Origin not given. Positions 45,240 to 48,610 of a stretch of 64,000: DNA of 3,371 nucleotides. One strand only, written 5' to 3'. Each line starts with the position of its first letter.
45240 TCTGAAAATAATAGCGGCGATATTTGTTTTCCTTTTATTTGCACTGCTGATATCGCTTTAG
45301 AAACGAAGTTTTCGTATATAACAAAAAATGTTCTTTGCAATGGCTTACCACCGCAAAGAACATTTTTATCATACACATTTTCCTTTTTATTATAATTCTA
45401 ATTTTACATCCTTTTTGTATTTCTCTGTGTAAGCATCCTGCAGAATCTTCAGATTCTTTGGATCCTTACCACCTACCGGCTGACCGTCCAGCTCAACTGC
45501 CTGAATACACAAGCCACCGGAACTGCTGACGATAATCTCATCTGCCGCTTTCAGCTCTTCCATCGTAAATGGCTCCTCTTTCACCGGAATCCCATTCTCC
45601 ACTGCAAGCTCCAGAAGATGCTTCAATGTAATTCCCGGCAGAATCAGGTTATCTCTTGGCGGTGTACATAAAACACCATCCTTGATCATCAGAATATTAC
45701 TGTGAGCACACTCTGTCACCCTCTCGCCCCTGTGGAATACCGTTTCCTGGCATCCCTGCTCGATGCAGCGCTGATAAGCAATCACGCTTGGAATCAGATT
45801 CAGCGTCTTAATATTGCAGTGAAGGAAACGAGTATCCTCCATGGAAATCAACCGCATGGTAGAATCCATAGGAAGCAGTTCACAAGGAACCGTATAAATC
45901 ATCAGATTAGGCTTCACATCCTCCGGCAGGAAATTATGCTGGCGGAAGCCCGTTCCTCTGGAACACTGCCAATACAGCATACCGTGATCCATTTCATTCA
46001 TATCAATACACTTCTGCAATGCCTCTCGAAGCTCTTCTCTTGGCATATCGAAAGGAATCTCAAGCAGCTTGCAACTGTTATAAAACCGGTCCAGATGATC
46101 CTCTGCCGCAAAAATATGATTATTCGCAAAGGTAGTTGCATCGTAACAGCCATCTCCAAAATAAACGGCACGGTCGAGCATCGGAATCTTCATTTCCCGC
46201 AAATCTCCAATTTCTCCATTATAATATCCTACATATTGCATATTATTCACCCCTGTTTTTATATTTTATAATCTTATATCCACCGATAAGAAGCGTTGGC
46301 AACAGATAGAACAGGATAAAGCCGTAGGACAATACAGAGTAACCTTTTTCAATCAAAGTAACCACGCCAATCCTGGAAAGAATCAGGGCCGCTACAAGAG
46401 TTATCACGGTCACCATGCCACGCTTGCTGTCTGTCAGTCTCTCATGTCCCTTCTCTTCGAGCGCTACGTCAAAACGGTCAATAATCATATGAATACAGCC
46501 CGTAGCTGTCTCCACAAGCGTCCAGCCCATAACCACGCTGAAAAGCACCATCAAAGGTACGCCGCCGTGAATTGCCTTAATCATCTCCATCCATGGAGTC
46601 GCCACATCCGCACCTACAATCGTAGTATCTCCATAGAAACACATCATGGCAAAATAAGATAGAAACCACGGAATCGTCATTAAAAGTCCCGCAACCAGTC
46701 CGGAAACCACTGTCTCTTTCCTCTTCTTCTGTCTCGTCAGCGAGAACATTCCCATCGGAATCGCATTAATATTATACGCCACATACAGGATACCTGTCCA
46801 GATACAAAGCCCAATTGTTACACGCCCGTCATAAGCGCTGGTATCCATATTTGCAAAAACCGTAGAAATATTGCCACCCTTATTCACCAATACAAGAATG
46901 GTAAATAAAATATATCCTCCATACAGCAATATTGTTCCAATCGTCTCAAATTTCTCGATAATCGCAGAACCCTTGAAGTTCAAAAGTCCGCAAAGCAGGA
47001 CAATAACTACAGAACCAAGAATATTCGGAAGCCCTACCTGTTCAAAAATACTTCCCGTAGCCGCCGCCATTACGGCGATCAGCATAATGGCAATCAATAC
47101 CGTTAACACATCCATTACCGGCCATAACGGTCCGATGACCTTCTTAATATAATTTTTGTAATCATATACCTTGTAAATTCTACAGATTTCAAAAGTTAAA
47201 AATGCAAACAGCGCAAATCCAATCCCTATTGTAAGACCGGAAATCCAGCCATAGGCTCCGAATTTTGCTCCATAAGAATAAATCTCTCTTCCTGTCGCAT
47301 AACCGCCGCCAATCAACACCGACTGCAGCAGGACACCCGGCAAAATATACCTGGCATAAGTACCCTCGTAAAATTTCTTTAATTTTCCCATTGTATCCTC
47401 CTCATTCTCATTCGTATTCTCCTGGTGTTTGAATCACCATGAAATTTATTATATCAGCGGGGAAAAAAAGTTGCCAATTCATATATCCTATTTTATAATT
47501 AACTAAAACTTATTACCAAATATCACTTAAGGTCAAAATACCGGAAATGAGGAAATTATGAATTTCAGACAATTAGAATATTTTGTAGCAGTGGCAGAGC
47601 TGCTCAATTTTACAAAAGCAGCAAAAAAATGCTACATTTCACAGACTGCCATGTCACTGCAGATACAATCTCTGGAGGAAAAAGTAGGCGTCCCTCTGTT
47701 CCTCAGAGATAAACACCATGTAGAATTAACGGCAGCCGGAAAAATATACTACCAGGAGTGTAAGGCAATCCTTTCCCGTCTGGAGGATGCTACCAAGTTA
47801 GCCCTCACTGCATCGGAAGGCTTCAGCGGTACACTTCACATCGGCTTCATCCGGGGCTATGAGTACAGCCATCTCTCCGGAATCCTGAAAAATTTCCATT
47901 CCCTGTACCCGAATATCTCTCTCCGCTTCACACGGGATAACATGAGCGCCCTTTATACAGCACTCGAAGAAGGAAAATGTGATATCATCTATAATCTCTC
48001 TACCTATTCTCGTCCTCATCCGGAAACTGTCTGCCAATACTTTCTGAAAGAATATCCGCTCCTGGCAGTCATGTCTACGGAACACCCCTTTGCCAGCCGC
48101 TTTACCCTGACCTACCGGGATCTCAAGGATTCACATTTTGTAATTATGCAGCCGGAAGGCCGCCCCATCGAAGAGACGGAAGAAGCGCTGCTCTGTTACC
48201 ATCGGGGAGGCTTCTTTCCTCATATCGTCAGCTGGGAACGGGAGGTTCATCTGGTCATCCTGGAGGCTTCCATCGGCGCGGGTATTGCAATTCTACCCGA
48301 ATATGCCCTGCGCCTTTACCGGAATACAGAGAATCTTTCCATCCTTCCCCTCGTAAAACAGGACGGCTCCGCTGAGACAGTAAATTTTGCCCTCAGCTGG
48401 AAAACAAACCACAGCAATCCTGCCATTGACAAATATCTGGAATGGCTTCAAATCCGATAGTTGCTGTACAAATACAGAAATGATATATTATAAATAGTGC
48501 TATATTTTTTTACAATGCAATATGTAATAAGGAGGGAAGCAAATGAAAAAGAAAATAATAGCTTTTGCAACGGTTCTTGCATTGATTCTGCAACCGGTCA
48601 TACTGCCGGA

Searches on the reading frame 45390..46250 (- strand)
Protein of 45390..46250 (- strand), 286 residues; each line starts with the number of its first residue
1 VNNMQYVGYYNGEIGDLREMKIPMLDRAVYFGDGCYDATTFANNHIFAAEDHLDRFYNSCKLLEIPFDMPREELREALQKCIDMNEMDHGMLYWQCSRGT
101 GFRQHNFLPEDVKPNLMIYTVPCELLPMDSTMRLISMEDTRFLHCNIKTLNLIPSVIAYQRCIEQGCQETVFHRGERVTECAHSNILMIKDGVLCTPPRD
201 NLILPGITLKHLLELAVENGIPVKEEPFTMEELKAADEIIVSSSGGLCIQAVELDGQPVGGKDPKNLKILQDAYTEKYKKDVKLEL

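Call 73: search_protein_families(library=pfam, max_evalue=0.001, proteins=[window:45390-46250:-])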
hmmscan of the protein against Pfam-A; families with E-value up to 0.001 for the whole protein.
window:45390-46250:- (286 aa): 1 family
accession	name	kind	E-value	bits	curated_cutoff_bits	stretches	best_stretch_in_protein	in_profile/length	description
PF01063.24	Aminotran_4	-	1.4e-46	159.6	28.5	1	34-250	1-219/223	Amino-transferase class IV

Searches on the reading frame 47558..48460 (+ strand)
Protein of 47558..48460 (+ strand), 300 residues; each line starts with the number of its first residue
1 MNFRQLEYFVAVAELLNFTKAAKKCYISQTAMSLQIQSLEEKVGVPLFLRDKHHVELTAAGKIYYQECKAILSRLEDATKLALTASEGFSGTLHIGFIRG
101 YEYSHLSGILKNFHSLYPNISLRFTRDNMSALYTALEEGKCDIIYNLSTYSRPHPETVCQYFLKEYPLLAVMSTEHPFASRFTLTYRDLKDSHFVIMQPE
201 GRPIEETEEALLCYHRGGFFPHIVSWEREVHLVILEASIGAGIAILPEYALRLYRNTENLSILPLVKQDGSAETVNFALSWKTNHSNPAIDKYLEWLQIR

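Call 73: search_protein_families(library=pfam, max_evalue=0.001, proteins=[window:47558-48460:+])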
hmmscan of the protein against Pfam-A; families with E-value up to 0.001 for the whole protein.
window:47558-48460:+ (300 aa): 2 families
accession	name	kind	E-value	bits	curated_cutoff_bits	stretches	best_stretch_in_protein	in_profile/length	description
PF03466.25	LysR_substrate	-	6.4e-24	84.9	28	1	87-298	2-205/209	LysR substrate binding domain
PF00126.33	HTH_1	-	1.5e-22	79.7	26.6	1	3-62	1-60/60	Bacterial regulatory helix-turn-helix protein, lysR family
